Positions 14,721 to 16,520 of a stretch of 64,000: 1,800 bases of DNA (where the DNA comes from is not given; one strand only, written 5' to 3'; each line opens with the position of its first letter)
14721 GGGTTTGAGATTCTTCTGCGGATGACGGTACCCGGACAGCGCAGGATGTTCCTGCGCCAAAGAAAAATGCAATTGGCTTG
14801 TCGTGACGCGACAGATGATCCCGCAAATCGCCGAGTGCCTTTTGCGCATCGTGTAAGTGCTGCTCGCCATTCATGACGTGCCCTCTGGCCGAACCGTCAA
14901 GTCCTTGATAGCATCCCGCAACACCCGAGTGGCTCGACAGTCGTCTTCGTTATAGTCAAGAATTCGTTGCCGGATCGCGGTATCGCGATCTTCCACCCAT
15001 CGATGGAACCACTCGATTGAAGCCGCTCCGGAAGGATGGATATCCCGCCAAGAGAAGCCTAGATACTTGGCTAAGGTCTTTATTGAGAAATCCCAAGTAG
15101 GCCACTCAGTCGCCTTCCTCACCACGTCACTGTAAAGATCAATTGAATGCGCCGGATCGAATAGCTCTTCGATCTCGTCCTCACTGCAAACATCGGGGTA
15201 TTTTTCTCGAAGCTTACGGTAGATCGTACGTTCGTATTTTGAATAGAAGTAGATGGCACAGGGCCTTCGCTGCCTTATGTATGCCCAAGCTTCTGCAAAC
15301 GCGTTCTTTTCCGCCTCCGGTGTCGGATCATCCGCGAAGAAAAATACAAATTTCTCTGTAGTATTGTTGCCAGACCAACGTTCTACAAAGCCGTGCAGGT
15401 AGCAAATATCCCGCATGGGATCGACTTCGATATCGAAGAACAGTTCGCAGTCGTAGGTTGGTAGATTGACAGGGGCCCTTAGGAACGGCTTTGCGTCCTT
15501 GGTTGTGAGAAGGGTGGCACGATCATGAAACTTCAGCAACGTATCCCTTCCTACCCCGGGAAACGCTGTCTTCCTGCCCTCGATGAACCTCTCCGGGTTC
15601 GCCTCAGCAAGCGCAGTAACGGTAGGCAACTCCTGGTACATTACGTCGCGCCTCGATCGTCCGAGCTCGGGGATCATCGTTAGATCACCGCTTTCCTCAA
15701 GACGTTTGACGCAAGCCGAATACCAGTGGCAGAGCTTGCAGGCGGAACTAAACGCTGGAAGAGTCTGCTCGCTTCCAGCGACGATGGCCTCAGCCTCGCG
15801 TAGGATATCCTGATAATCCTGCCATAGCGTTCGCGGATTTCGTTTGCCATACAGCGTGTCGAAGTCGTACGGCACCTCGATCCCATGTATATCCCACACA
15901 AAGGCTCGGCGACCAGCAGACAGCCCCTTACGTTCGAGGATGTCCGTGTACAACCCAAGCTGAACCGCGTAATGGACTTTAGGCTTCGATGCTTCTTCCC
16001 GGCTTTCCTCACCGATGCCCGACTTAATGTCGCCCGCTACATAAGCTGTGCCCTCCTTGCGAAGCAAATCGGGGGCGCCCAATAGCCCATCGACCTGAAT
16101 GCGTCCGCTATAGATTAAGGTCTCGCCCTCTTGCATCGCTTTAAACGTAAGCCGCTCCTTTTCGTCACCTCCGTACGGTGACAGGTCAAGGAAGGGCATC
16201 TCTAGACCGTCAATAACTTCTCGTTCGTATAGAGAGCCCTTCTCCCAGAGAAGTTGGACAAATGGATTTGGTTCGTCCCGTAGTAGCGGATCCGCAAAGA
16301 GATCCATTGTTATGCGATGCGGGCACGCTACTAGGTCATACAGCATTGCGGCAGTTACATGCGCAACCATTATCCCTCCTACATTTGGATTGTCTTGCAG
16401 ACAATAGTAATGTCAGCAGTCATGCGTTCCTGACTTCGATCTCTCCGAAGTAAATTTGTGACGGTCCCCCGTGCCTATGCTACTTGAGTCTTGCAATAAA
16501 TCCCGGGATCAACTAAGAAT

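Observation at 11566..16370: SIR2-HerA core embedded in a four-gene coupled operon with a Cas4/RecB-DEDD dual nuclease and a KTSC protein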

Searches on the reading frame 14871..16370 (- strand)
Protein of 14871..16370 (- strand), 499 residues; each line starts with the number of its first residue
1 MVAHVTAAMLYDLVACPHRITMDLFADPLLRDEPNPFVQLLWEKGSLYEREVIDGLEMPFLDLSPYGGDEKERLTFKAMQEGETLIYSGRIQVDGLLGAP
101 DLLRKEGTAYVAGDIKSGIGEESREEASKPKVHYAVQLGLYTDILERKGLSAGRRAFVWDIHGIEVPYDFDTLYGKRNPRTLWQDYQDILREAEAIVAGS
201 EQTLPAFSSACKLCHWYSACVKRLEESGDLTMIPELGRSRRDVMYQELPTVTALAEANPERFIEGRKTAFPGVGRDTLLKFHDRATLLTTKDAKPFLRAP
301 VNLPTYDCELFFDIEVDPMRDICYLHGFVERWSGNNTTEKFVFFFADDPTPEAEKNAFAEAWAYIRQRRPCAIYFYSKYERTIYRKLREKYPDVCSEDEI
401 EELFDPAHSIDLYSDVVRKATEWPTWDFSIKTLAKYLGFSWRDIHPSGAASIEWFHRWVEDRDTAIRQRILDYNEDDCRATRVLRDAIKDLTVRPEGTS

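Call 3: search_protein_families(library=pfam, proteins=[window:14871-16370:-], max_evalue=0.01)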
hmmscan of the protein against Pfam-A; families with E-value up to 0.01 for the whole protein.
window:14871-16370:- (499 aa): 2 families
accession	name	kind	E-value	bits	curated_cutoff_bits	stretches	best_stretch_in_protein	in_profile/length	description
PF13482.12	RNase_H_2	-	1.6e-24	87.1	22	1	310-487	1-163/165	RNase_H superfamily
PF12705.13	PDDEXK_1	-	7.8e-07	29.7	22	1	91-220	117-246/247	PD-(D/E)XK nuclease superfamily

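Call 4: search_protein_families(library=padloc, proteins=[window:14871-16370:-], max_evalue=0.01)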
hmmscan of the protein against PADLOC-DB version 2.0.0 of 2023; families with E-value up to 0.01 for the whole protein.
window:14871-16370:- (499 aa): 2 families
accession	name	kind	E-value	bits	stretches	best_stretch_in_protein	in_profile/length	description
PDLC01250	Cas4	-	0.00013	20.2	1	81-220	50-167/168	"CAS-I,CAS-II,CAS-III,CAS-IV,CAS-V,CAS-VI; acquisition_associated"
PDLC00943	Cas4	-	0.0014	16.6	1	82-221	57-179/180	CRISPR-associated protein Cas4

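Call 5: search_protein_families(library=ncbifam, proteins=[window:14871-16370:-], max_evalue=0.01)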
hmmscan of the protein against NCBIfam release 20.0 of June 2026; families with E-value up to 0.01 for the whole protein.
window:14871-16370:- (499 aa): 2 families
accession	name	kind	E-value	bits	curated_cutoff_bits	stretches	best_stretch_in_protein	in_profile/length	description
TIGR03491.1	TIGR03491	subfamily_domain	1.1e-63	215.8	97.45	1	6-486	2-460/462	TM0106 family RecB-like putative nuclease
TIGR00372.1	cas4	equivalog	0.0054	16.6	65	0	82-221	57-179/180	CRISPR-associated protein Cas4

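Call 24: search_protein_families(library=phrogs, proteins=[window:14871-16370:-], max_evalue=0.01)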
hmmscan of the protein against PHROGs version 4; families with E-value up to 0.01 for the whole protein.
window:14871-16370:- (499 aa): 1 family
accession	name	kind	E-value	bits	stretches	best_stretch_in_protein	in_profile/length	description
phrog_1706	-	DNA, RNA and nucleotide metabolism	0.005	17.3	0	91-248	117-270/293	CRISPR/Cas system associated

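Call 33: search_solved_structures(query=window:14871-16370:-, max_evalue=0.01)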
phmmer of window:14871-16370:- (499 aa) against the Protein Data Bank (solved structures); distinct sequences matched with E-value up to 0.01: 0.

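Call 34: find_homologous_proteins(query=window:14871-16370:-, max_evalue=1e-10)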
Query window:14871-16370:- (499 aa): 3053 proteins with E <= 1e-10 among 8000 candidates; the best 120 are listed.
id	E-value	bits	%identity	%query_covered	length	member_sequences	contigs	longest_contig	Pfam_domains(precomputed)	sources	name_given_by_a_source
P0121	0.0e+0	1154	98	100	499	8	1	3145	PF12705.14,PF13482.13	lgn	-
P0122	0.0e+0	1012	85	100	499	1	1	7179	PF12705.14,PF13482.13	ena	-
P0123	2.2e-293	992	84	100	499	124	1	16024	PF12705.14,PF13482.13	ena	-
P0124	9.0e-276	934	80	99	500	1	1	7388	PF12705.14,PF13482.13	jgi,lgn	-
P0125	3.2e-274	929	78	99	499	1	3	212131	PF12705.14,PF13482.13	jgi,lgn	-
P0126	6.3e-274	928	79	100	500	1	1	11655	PF12705.14,PF13482.13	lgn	-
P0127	2.8e-271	919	79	98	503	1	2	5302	PF12705.14,PF13482.13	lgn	-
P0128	2.3e-270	916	77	100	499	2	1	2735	PF12705.14,PF13482.13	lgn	-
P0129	2.8e-269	912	77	100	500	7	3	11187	PF12705.14,PF13482.13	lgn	-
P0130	2.9e-267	906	76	99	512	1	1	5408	PF12705.14,PF13482.13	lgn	-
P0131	1.4e-266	903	77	98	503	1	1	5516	PF12705.14,PF13482.13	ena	-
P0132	3.0e-265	899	76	100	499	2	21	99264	PF12705.14,PF13482.13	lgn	-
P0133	3.6e-264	895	76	100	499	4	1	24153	PF12705.14,PF13482.13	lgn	-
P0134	3.8e-264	895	76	100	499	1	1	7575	PF13482.13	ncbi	-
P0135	5.7e-262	888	76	100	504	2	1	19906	PF12705.14,PF13482.13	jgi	jgi:predicted RecB family nuclease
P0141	2.4e-255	866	74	98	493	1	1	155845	PF12705.14,PF13482.13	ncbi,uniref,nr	ncbi:TM0106 family RecB-like putative nuclease [Vineibacter terrae]|uniref:TM0106 family RecB-like p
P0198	2.9e-243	827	71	99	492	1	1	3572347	PF12705.14,PF13482.13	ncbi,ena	-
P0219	6.7e-241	819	71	98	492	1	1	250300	PF12705.14,PF13482.13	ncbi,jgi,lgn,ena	jgi:predicted RecB family nuclease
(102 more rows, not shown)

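Call 36: find_encoding_contigs(protein=P0141, flank=8000, max_places=2)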
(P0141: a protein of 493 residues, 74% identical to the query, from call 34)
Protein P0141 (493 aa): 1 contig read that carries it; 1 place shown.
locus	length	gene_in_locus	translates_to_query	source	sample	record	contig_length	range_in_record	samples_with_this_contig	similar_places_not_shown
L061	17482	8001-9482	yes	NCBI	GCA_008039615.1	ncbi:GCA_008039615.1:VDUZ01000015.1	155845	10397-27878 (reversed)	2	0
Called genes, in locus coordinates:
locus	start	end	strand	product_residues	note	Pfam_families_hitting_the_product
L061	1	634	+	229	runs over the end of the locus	-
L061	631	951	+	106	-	-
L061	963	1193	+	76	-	-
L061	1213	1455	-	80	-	-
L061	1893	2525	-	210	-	PF27190:KlcB_3rd (weak)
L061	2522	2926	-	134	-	PF11171:DUF2958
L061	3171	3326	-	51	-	-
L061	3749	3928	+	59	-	-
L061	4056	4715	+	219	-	-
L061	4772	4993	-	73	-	-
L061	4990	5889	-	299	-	PF08401:ArdcN, PF18818:MPTase-PolyVal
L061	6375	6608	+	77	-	-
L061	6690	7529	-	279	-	-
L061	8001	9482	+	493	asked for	PF12705:PDDEXK_1 (weak), PF13482:RNase_H_2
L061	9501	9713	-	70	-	PF13619:KTSC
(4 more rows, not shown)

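Call 37: find_encoding_contigs(protein=P0198, flank=8000, max_places=2)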
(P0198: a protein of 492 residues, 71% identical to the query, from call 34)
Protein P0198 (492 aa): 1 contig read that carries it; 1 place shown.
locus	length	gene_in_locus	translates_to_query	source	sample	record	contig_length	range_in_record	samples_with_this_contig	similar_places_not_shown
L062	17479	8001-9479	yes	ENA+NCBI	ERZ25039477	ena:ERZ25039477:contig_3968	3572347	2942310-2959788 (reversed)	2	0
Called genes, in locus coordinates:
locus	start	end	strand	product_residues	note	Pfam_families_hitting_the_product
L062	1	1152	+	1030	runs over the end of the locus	PF12770:CHAT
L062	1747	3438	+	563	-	-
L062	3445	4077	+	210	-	-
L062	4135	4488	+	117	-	-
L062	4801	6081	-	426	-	PF20466:MmeI_TRD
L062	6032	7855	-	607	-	PF20464:MmeI_N, PF20465:MmeI_hel, PF20473:MmeI_Mtase, PF07669:Eco57I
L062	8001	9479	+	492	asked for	PF12705:PDDEXK_1 (weak), PF13482:RNase_H_2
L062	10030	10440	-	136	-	-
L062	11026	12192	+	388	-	PF13560:HTH_31 (weak), PF06114:Peptidase_M78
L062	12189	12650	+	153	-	PF14367:DUF4411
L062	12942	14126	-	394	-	PF04185:Phosphoesterase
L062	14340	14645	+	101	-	PF13031:DUF3892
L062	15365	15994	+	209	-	PF13091:PLDc_2, PF07894:SACK1 (weak), PF00614:PLDc (faint)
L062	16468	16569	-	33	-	-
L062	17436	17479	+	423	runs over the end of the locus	-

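Call 38: find_encoding_contigs(protein=P0219, flank=8000, max_places=2)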
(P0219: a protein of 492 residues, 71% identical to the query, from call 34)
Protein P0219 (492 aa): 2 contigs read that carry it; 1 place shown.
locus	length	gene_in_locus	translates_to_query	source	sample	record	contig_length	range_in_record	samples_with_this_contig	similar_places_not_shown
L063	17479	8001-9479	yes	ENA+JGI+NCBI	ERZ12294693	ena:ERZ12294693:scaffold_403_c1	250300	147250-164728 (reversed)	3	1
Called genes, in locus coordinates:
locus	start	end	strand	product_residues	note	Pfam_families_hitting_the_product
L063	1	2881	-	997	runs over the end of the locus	PF00270:DEAD (weak), PF04851:ResIII, PF19778:RE_endonuc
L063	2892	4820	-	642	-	PF01555:N6_N4_Mtase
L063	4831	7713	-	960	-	PF00176:SNF2-rel_dom, PF13872:AAA_34 (weak), PF00270:DEAD (weak), PF04851:ResIII, PF00271:Helicase_C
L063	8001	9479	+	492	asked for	PF12705:PDDEXK_1, PF13482:RNase_H_2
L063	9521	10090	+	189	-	-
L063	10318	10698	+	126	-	PF13560:HTH_31, PF12844:HTH_19 (weak), PF01381:HTH_3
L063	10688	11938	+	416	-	PF13657:Couple_hipA, PF07804:HipA_C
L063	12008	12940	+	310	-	-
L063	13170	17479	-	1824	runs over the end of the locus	PF28553:WH_1, PF28554:DUF8437, PF00176:SNF2-rel_dom (faint), PF04851:ResIII, PF28555:Helicase_dom, PF00271:Helicase_C (faint)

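Call 40: search_dna_similar(query=window:14871-16370:-, collection=plasmids, mode=protein, max_evalue=1e-10, max_rows=30)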
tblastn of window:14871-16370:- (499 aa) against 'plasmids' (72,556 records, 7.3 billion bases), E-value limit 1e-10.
Records with a match: 50; places in all: 52; records where one place covers at least 80% of the query: 44.
Best place of each record, by identity: <60% 50.
By first word of the organism name: Rhizobium 13; Sphingobium 7; Roseomonas 2; Mesorhizobium 2; Aminobacter 2; Dietzia 2; Phenylobacterium 1; Novosphingobium 1; Rhizorhabdus 1; Sphingomonas 1; and 18 more.
By predicted mobility (MOB-suite, as given by PLSDB): conjugative 26; non-mobilizable 21; mobilizable 3.
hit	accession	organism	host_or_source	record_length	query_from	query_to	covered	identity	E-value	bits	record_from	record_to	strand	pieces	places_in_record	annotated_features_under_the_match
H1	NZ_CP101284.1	Phenylobacterium sp. LH3H17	-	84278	6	495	98%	29.4%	3e-29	129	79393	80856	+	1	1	TM0106 family RecB-like putative nuclease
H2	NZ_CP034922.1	Roseomonas mucosa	Homo sapiens,tissue sample,Clinical, ...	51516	5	496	99%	27.8%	3e-22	108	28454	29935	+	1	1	TM0106 family RecB-like putative nuclease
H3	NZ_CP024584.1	Roseomonas sp. FDAARGOS_362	Homo sapiens,peripheral Blood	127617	5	496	99%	27.8%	3e-22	108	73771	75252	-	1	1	TM0106 family RecB-like putative nuclease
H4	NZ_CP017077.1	Novosphingobium resinovorum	single cell,soil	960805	6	498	99%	27.6%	9e-27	122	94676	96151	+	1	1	TM0106 family RecB-like putative nuclease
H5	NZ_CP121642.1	Rhizobium sp. CC1099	Onobrychis viciifolia,cell culture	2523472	6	497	99%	27.3%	3e-20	102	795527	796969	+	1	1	none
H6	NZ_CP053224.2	Sphingobium sp. RSMS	whole organism,Storage tank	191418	6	497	99%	27.0%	4e-21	105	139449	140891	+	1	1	TM0106 family RecB-like putative nuclease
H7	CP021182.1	Rhizorhabdus wittichii DC-6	activated sludge of a wastewater ...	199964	6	497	99%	27.0%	4e-21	105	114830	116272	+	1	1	nuclease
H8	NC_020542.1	Sphingomonas sp. MM-1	-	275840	6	497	99%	27.0%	4e-21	105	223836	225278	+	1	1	TM0106 family RecB-like putative nuclease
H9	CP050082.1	Rhizobium leguminosarum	Trifolium pratense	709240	5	499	99%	26.6%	7e-17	92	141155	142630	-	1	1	TM0106 family RecB-like putative nuclease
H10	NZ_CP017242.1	Rhizobium etli 8C-3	Phaseolus vulgaris,cell culture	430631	5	499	99%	26.5%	5e-17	92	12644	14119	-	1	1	TM0106 family RecB-like putative nuclease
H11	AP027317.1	Sphingobium sp. TomMM15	-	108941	6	498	99%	26.5%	1e-19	100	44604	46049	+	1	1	hypothetical protein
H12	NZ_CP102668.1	Sphingobium sp. JS3065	whole organism,chemical plant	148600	6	497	99%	26.6%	5e-21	104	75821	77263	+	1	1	TM0106 family RecB-like putative nuclease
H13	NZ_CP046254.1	Sphingobium sp. CAP-1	cell culture,activated sludge of ...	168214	6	497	99%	26.4%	6e-21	104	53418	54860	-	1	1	TM0106 family RecB-like putative nuclease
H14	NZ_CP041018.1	Sphingobium fuliginis ATCC 27551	cell culture,Water of rice field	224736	6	497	99%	26.4%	6e-21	104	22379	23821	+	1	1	TM0106 family RecB-like putative nuclease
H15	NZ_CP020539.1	Sphingobium herbicidovorans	cell culture,soil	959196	6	496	98%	26.5%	1e-19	100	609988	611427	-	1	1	TM0106 family RecB-like putative nuclease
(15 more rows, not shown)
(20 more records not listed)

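Call 41: search_dna_similar(query=window:14871-16370:-, collection=phages, mode=protein, max_evalue=0.00001, max_rows=20)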
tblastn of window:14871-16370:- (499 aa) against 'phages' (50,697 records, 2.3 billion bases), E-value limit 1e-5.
No match.

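Call 42: find_related_loci(query=A2, collection=metagenome_contigs, flank=7000)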
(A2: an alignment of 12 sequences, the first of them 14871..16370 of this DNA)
Query A2 (499 aa) in metagenome_contigs; peptide patterns used: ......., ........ (x = any residue, [..] = any of these).
600 stretches matched a pattern (row limit reached: there are more); 551 encode a relative of the query (tblastn E <= 1e-3); the best 80 are kept; 80 distinct loci.
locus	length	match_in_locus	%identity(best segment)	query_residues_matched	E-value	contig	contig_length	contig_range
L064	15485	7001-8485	78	1-495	0e+0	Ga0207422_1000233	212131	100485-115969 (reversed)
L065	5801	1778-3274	73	1-499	0e+0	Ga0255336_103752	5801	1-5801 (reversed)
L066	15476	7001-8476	73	1-492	0e+0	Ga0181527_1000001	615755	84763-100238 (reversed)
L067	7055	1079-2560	74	1-495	0e+0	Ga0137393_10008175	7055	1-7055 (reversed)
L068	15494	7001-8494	71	1-497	0e+0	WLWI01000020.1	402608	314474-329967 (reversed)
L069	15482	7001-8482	69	1-493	0e+0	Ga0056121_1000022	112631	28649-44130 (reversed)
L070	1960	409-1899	69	1-496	0e+0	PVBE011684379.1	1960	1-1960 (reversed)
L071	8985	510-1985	68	1-492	0e+0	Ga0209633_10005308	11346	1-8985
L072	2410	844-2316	73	1-491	0e+0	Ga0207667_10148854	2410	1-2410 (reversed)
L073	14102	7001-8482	69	1-495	0e+0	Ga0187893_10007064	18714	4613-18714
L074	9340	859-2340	66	5-493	0e+0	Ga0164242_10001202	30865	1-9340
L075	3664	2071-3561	64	1-498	0e+0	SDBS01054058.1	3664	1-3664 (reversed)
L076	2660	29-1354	73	56-497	0e+0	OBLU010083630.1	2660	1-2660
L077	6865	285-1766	65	5-493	0e+0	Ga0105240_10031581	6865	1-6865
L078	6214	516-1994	67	1-492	0e+0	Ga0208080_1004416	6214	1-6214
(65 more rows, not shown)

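Call 47: search_protein_families(library=pfam, alignment_id=A3, max_evalue=0.0001)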
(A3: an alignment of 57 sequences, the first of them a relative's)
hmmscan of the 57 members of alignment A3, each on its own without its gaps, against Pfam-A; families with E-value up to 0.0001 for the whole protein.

A. member 1, L062:6032-7855:- (607 aa): 4 families
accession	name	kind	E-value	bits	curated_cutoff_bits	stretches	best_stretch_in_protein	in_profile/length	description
PF20473.4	MmeI_Mtase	-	4.2e-23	82.3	27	1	375-594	7-205/259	MmeI, DNA-methyltransferase domain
PF20465.4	MmeI_hel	-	4.1e-15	56.7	27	1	213-281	3-75/75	MmeI, helicase spacer domain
PF20464.3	MmeI_N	-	8.3e-11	43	27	1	1-187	1-179/181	MmeI, N-terminal domain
PF07669.17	Eco57I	-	6.3e-08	33.3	25.3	1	435-578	2-128/171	Eco57I restriction-modification methylase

B. families by the number of members that match (of 57 scanned): 48 families (the first 25 are shown)
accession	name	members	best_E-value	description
PF20473.4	MmeI_Mtase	6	4.2e-116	MmeI, DNA-methyltransferase domain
PF20464.3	MmeI_N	4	3.9e-35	MmeI, N-terminal domain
PF07669.17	Eco57I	4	1.4e-31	Eco57I restriction-modification methylase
PF20465.4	MmeI_hel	4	9.9e-27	MmeI, helicase spacer domain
PF04851.21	ResIII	4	1e-09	Type III restriction enzyme, res subunit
PF00176.29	SNF2-rel_dom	3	8.2e-34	SNF2-related domain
PF00271.37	Helicase_C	3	1.8e-19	Helicase conserved C-terminal domain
PF20467.3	MmeI_C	3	3.5e-17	MmeI, C-terminal domain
PF02384.22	N6_Mtase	3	1.5e-10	N-6 DNA Methylase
PF00270.35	DEAD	3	1.8e-08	DEAD/DEAH box helicase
PF20466.3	MmeI_TRD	2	9.2e-85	MmeI, target recognition domain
PF00216.26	Bac_DNA_binding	2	5.6e-22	Bacterial DNA-binding protein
PF00589.27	Phage_integrase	2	1e-17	Phage integrase family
PF12950.13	TaqI_C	2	8e-12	TaqI-like C-terminal specificity domain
PF00753.33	Lactamase_B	2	1.9e-09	Metallo-beta-lactamase superfamily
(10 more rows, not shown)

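Call 48: search_protein_families(library=padloc, alignment_id=A3, max_evalue=1e-10)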
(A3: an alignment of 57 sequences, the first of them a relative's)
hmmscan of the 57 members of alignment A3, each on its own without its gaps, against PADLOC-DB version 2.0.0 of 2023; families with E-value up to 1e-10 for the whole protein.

A. member 1, L062:6032-7855:- (607 aa): 5 families
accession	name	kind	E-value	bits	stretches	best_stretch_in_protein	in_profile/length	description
PDLC03627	REase_MTase_IIG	-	2.9e-164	546.5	1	1-594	2-634/1136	Type IIG restriction enzyme-methyltransferase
PDLC03599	REase_MTase_IIG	-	2e-67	225.9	1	72-594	61-539/959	Type IIG restriction enzyme-methyltransferase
PDLC03598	REase_MTase_IIG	-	3.1e-66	221.9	1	69-594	58-549/912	Type IIG restriction enzyme-methyltransferase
PDLC02643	DrmMI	-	5.6e-17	58.9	1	523-594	870-939/1347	DrmMI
PDLC04134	mad2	-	1.6e-12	45.1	1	79-534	52-370/492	mads_2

B. families by the number of members that match (of 57 scanned): 169 families (the first 25 are shown)
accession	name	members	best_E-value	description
PDLC03627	REase_MTase_IIG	6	9.2e-272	Type IIG restriction enzyme-methyltransferase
PDLC02643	DrmMI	5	7.9e-102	DrmMI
PDLC03598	REase_MTase_IIG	4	7.3e-286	Type IIG restriction enzyme-methyltransferase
PDLC03599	REase_MTase_IIG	4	2e-115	Type IIG restriction enzyme-methyltransferase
PDLC02644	DrmMI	4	3e-39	DrmMI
PDLC02619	DrmD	3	7.3e-206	DrmD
PDLC02500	BrxHI|BrxHII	3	2.6e-69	BrxHI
PDLC02621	DrmD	3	6.4e-61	DrmD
PDLC00659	HmaA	3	1.2e-55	SNF2 helicase / DEAD-box helicase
PDLC02623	DrmD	3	1.4e-55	DrmD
PDLC02620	DrmD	3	3.6e-51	DrmD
PDLC02504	BrxHI|BrxHII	3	1.3e-48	BrxHII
PDLC02843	DpdE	3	1.8e-47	DpdE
PDLC02840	DpdE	3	6.3e-42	DpdE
PDLC02646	DrmMI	3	4e-41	DrmMI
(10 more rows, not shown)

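Call 65: predict_structure(alignment_id=A2)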
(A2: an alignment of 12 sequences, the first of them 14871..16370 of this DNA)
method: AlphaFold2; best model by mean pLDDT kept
length: 499 residues; sequences in the alignment: 12
mean_pLDDT: 66.7   pTM: 0.52
mean pLDDT of the five models: 66.7, 63.0, 55.1, 52.6, 50.6
residues with pLDDT >= 90: 69; 70-90: 180; 50-70: 121; < 50: 129
segments of 3 or more residues with pLDDT < 50: 1-49, 92-98, 118-122, 175-224, 422-428, 443-450, 497-499
pLDDT, mean of each block of 10 residues (from residue 1): 31 29 31 31 36 62 69 79 78 45 85 64 59 61 70 81 75 47 37 37 32 33 56 57 77 88 86 81 78 72 90 74 85 92 89 94 94 81 89 94 89 70 46 62 48 67 82 85 82 57
secondary structure, 60 per line:
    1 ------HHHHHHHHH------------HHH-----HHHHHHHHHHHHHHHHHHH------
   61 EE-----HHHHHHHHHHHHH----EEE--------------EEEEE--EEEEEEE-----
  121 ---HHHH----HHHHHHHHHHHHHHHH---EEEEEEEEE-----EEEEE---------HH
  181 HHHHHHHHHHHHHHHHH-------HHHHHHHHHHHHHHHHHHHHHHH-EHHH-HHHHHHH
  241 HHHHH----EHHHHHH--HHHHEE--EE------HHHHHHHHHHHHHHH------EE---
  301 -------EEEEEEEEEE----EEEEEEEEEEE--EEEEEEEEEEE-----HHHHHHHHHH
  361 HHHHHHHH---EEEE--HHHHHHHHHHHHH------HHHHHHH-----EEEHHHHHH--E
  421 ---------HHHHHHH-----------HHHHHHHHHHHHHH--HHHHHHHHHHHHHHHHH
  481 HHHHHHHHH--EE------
elements in order: H7-15 H36-54 H68-80 E85-87 E102-106 E109-115 H124-127 H132-147 E151-159 E165-169 H179-197 H205-227 H234-245 H251-256 H259-262 H275-289 E308-317 E322-332 E335-345 H351-368 E372-375 H378-390 H397-403 E409-411 H412-417 H430-436 H448-461 H464-489
